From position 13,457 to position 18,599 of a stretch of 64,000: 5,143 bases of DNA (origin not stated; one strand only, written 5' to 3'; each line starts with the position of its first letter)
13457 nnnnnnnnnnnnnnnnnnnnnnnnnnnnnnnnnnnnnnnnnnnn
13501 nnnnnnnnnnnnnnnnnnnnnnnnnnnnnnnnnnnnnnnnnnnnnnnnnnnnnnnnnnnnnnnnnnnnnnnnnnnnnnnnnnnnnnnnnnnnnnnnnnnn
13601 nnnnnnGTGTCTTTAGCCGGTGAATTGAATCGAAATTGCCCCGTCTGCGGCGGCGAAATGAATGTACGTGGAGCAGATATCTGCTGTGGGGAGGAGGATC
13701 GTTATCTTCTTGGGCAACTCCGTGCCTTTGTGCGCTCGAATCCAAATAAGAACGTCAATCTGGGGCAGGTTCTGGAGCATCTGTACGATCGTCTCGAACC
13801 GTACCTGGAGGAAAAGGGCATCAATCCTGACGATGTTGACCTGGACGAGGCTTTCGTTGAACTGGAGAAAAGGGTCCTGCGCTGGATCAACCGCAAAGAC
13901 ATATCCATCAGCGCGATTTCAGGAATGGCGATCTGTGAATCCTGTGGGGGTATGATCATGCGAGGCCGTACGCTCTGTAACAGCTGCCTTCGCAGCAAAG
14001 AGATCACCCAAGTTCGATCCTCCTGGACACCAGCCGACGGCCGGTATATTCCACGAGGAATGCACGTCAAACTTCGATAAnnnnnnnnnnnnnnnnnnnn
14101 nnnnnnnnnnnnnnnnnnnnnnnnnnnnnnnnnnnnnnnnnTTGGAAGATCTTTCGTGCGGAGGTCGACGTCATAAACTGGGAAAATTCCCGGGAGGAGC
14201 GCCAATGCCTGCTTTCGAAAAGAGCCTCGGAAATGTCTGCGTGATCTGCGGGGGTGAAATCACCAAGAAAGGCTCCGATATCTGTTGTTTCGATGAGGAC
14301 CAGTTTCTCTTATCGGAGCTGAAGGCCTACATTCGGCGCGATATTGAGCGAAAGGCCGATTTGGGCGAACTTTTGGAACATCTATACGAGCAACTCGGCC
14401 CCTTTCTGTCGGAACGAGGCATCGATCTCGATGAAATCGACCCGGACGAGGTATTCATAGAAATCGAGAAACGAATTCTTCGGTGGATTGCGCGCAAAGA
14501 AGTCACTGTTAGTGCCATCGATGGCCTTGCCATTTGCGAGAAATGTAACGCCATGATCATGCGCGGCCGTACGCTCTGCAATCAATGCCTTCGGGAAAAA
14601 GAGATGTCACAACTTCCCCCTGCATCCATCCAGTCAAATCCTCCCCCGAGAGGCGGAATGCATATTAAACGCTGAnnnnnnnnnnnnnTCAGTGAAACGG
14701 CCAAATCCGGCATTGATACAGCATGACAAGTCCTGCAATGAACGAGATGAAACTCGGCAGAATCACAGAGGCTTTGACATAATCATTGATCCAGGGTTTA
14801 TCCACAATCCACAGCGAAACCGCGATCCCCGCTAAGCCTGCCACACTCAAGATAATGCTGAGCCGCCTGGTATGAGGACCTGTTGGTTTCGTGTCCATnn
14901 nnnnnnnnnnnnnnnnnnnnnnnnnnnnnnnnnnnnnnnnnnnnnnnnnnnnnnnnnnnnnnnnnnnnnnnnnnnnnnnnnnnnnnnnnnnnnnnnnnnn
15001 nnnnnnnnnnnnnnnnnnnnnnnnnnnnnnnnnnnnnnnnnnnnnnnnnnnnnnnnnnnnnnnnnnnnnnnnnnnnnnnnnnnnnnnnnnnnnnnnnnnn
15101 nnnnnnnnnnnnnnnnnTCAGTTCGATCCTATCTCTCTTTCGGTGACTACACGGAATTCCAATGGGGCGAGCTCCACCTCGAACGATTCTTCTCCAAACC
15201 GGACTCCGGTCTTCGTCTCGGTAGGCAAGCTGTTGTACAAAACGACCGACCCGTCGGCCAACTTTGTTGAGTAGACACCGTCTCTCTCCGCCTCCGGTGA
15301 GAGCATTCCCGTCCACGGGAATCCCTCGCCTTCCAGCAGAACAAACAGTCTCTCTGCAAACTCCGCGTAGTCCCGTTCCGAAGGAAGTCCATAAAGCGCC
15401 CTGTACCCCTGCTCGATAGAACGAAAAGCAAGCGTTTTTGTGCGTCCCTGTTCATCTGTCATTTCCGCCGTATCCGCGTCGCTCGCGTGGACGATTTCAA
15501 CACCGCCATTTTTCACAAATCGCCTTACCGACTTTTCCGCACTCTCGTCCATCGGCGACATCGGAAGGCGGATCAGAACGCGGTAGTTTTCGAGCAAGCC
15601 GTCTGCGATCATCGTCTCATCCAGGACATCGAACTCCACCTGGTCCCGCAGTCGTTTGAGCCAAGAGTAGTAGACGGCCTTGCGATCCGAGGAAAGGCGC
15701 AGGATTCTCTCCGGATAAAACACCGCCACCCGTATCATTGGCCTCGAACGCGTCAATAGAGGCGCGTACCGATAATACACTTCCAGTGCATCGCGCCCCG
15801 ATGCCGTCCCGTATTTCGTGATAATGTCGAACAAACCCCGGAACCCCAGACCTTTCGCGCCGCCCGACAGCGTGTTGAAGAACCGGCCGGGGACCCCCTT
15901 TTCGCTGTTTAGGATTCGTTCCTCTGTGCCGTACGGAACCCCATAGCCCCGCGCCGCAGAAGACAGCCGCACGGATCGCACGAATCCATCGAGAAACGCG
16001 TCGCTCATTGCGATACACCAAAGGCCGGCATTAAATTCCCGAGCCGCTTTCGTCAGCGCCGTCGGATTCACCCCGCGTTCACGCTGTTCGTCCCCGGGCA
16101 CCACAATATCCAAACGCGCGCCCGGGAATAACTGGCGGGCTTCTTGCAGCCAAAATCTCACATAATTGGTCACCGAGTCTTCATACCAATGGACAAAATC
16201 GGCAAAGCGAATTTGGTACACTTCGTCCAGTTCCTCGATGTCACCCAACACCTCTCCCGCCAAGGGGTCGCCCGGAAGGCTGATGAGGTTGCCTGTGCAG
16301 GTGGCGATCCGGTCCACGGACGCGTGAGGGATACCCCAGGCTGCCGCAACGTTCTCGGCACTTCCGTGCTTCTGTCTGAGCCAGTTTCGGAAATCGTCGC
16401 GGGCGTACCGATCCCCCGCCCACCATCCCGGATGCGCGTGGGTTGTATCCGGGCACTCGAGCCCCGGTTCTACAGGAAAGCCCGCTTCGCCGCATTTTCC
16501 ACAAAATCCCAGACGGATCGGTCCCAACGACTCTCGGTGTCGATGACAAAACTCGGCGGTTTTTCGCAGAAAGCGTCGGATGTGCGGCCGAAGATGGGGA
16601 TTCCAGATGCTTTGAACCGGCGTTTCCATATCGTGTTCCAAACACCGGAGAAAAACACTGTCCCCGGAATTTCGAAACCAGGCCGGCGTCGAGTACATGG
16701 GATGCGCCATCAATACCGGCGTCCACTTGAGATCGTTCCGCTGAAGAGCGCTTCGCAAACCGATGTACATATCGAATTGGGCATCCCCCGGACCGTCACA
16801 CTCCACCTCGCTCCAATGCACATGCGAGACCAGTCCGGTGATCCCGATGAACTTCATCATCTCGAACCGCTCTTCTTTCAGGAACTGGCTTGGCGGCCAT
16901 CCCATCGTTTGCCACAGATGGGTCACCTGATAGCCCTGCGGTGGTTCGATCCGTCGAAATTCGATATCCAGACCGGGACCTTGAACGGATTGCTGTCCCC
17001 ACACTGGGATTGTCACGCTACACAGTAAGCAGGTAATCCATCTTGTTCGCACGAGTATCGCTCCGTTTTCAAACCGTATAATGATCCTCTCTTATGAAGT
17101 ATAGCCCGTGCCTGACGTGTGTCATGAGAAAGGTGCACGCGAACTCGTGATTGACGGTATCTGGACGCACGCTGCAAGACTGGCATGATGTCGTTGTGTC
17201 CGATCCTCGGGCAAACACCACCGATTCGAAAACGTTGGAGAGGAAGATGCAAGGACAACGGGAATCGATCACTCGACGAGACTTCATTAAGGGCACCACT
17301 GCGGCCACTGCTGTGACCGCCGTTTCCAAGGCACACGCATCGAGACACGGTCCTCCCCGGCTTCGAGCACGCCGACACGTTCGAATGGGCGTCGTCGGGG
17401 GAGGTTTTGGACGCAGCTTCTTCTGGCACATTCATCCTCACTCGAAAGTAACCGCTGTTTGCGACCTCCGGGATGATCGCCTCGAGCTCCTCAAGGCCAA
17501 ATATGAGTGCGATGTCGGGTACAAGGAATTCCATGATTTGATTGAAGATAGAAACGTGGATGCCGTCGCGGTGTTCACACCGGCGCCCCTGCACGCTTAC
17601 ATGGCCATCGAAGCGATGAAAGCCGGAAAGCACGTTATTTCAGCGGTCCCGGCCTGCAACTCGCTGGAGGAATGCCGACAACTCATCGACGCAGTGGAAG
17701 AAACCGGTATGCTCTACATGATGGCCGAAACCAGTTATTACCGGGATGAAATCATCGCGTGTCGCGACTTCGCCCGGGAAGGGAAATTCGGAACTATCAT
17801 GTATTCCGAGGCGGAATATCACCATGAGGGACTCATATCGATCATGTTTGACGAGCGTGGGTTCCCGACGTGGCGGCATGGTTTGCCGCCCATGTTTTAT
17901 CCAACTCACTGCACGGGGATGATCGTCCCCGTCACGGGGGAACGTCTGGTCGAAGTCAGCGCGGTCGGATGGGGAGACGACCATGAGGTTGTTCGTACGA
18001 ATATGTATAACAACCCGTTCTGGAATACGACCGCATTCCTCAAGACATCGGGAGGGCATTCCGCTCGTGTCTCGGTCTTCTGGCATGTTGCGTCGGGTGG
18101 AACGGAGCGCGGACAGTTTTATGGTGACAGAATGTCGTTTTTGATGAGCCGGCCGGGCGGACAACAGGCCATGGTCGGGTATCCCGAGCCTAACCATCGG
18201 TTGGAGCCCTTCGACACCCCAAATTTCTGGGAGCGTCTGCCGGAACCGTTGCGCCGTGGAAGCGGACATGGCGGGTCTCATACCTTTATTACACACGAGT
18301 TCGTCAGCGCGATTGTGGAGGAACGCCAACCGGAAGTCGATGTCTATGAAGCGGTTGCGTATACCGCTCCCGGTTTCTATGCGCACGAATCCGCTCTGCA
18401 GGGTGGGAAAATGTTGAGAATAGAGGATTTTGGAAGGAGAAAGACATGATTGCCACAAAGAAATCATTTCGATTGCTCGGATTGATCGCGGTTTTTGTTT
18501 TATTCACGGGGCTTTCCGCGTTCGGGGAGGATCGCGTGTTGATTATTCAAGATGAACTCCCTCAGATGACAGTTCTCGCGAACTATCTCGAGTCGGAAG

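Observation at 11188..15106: Inverted pair of MITE-like elements bracketing a 3.5-kb islet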

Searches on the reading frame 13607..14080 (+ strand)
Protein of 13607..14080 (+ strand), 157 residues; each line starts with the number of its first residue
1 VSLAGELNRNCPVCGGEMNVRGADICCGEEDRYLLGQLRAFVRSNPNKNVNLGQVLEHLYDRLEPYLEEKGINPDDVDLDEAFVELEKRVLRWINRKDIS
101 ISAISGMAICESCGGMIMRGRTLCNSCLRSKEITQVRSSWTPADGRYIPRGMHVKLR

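Call 9: search_protein_families(library=pfam, proteins=[window:13607-14080:+], max_evalue=0.01)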
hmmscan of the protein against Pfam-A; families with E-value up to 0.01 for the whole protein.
window:13607-14080:+ (157 aa): 0 families

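Call 23: find_encoding_contigs(protein=window:13607-14080:+, flank=10000, max_places=10)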
Protein window:13607-14080:+ (157 aa): 3 contigs read that carry it; 2 places shown.
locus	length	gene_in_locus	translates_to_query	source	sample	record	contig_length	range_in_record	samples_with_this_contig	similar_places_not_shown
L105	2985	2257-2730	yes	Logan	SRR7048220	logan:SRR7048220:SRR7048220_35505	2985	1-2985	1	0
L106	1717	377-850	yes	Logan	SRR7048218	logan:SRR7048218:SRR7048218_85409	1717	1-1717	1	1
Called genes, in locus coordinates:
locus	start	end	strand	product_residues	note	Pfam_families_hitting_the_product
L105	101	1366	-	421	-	PF03417:AAT (faint)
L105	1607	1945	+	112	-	PF24348:DUF7508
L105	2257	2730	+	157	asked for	-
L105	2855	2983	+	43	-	?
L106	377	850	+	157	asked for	-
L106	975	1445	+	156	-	-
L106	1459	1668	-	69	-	-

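Call 62: search_protein_families(library=pfam, proteins=[window:13607-14080:+], max_evalue=10)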
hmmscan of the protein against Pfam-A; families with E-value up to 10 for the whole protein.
window:13607-14080:+ (157 aa): 9 families
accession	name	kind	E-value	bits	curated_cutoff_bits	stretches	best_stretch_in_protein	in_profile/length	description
PF01155.25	HypA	-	0.039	14.4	28.9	1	91-130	56-95/112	Hydrogenase/urease nickel incorporation, metallochaperone, hypA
PF22747.2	Zn_ribbon_DUF2089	-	0.04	14.5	27.6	1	11-21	1-11/32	DUF2089 zinc ribbon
PF12773.13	DZR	-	0.053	14.1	27.3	1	107-127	24-44/45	Double zinc ribbon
PF18912.6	DZR_2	-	0.1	12.9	27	1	110-131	10-31/56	Double zinc ribbon domain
PF18930.5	DUF5679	-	0.14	12.8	27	1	10-19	29-38/40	Domain of unknown function (DUF5679)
PF08273.17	Zn_Ribbon_Prim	-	2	9.3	23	0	105-114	23-32/37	Zinc-binding domain of primase-helicase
PF01396.24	Zn_ribbon_Top1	-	2.4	8.5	32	1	9-21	2-14/39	Topoisomerase DNA binding C4 zinc finger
PF24460.1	DUF7575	-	2.6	7.9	28.5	1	9-18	4-13/28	Domain of unknown function (DUF7575)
PF06677.18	Auto_anti-p27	-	8.1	7.1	24.1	1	109-127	17-39/40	Sjogren's syndrome/scleroderma autoantigen 1 (Autoantigen p27)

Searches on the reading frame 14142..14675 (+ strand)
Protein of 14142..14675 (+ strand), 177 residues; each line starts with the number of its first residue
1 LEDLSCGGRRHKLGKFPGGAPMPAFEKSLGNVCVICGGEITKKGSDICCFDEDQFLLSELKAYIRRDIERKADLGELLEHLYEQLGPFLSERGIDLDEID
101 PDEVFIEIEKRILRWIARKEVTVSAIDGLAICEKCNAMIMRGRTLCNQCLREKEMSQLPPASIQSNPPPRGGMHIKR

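Call 9: search_protein_families(library=pfam, proteins=[window:14142-14675:+], max_evalue=0.01)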
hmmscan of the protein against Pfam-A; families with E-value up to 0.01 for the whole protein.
window:14142-14675:+ (177 aa): 0 families

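Call 62: search_protein_families(library=pfam, proteins=[window:14205-14675:+], max_evalue=10)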
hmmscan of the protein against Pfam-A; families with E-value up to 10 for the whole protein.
window:14205-14675:+ (156 aa): 5 families
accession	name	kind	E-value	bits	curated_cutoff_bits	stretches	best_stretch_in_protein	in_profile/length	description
PF18912.6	DZR_2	-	0.022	15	27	1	111-131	10-30/56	Double zinc ribbon domain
PF07776.21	zf-AD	-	0.031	14.9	28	1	109-135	46-72/75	Zinc-finger associated domain (zf-AD)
PF12773.13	DZR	-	0.34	11.6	27.3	1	110-128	26-44/45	Double zinc ribbon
PF06677.18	Auto_anti-p27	-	1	10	24.1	1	110-128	17-39/40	Sjogren's syndrome/scleroderma autoantigen 1 (Autoantigen p27)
PF01258.23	zf-dskA_traR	-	4.1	7.9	24.9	0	110-123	5-18/36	Prokaryotic dksA/traR C4-type zinc finger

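Call 71: find_encoding_contigs(protein=window:14205-14675:+, flank=10000, max_places=10)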
Protein window:14205-14675:+ (156 aa): 2 contigs read that carry it; 1 place shown.
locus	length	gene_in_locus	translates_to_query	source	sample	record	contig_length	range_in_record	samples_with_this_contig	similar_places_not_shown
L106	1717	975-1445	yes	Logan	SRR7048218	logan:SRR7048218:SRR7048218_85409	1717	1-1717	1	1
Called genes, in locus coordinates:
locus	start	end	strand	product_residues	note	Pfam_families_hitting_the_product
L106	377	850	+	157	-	-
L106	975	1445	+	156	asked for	-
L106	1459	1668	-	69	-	-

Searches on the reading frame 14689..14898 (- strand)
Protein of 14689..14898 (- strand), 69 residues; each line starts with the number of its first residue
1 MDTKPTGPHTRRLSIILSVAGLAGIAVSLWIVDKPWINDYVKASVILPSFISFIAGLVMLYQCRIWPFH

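Call 9: search_protein_families(library=pfam, proteins=[window:14689-14898:-], max_evalue=0.01)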
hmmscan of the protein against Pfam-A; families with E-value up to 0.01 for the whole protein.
window:14689-14898:- (69 aa): 0 families

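Call 26: find_encoding_contigs(protein=window:14689-14898:-, flank=10000, max_places=10)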
Protein window:14689-14898:- (69 aa): 2 contigs read that carry it; 1 place shown.
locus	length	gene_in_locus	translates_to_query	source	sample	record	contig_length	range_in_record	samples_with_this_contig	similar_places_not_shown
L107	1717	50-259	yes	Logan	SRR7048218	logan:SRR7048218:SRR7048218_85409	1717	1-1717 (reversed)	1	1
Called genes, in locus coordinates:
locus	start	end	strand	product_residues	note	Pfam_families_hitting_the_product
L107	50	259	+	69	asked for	-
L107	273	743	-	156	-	-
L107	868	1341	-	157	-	-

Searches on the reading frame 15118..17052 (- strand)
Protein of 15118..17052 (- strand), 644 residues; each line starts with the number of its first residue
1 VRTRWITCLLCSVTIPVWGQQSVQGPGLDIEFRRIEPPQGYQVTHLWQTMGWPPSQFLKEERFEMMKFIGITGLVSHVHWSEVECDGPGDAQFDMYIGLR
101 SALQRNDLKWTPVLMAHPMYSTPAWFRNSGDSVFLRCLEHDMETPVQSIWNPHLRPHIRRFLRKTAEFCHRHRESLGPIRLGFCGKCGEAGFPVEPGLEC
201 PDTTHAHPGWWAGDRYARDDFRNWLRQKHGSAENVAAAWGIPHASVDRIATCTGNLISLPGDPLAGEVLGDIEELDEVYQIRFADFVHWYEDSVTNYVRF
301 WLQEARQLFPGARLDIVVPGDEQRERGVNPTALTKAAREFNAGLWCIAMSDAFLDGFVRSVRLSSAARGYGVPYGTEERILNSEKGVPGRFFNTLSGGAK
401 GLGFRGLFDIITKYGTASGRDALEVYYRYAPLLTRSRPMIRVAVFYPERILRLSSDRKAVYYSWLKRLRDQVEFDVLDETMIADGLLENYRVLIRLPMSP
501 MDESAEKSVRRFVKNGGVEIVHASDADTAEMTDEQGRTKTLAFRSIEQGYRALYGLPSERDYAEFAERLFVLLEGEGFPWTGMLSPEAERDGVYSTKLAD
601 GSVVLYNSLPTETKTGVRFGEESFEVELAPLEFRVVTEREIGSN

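Call 9: search_protein_families(library=pfam, proteins=[window:15118-17052:-], max_evalue=0.01)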
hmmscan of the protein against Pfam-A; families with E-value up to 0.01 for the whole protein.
window:15118-17052:- (644 aa): 1 family
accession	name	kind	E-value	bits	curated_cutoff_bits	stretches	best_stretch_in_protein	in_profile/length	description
PF01373.23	Glyco_hydro_14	-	7.9e-09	35.4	27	1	62-311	21-266/402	Glycosyl hydrolase family 14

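Call 22: find_encoding_contigs(protein=window:15118-17052:-, flank=10000, max_places=10)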
Protein window:15118-17052:- (644 aa): 1 contig read that carries it; 1 place shown.
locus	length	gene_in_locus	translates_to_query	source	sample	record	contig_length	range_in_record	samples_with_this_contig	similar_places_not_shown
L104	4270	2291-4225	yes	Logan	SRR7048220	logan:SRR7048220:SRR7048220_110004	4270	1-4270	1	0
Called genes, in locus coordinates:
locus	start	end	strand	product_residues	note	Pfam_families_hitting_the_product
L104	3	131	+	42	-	?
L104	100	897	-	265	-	PF06283:ThuA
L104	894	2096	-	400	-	PF10518:TAT_signal (weak), PF01408:GFO_IDH_MocA, PF21252:Glyco_hydro_109_C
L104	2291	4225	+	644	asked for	PF01373:Glyco_hydro_14 (faint)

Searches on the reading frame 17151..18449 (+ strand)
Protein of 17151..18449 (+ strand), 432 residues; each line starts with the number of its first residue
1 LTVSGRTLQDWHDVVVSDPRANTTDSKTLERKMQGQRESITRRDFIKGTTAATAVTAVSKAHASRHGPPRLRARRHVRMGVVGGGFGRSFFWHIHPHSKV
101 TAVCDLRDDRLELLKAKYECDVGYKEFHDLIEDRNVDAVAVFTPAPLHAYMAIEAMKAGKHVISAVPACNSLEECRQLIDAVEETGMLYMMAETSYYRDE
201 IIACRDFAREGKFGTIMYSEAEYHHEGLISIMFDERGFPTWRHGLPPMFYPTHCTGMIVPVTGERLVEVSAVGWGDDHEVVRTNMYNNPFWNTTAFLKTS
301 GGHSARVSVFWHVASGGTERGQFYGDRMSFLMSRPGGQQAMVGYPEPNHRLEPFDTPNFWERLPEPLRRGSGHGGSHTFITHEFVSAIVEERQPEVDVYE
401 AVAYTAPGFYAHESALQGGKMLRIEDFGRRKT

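Call 9: search_protein_families(library=pfam, proteins=[window:17151-18449:+], max_evalue=0.01)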
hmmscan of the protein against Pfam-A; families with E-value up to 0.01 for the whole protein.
window:17151-18449:+ (432 aa): 4 families
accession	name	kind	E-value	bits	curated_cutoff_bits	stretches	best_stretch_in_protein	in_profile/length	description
PF01408.29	GFO_IDH_MocA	-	4.2e-18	66.6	24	1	77-191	1-118/120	Oxidoreductase family, NAD-binding Rossmann fold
PF10518.14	TAT_signal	-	1.8e-05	24.9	22.7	1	40-58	2-20/21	TAT (twin-arginine translocation) pathway signal sequence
PF22725.1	GFO_IDH_MocA_C3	-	0.003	18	27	1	204-329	4-122/124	GFO/IDH/MocA C-terminal domain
PF03447.22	NAD_binding_3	-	0.0046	18.1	24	1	99-187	23-111/116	Homoserine dehydrogenase, NAD binding domain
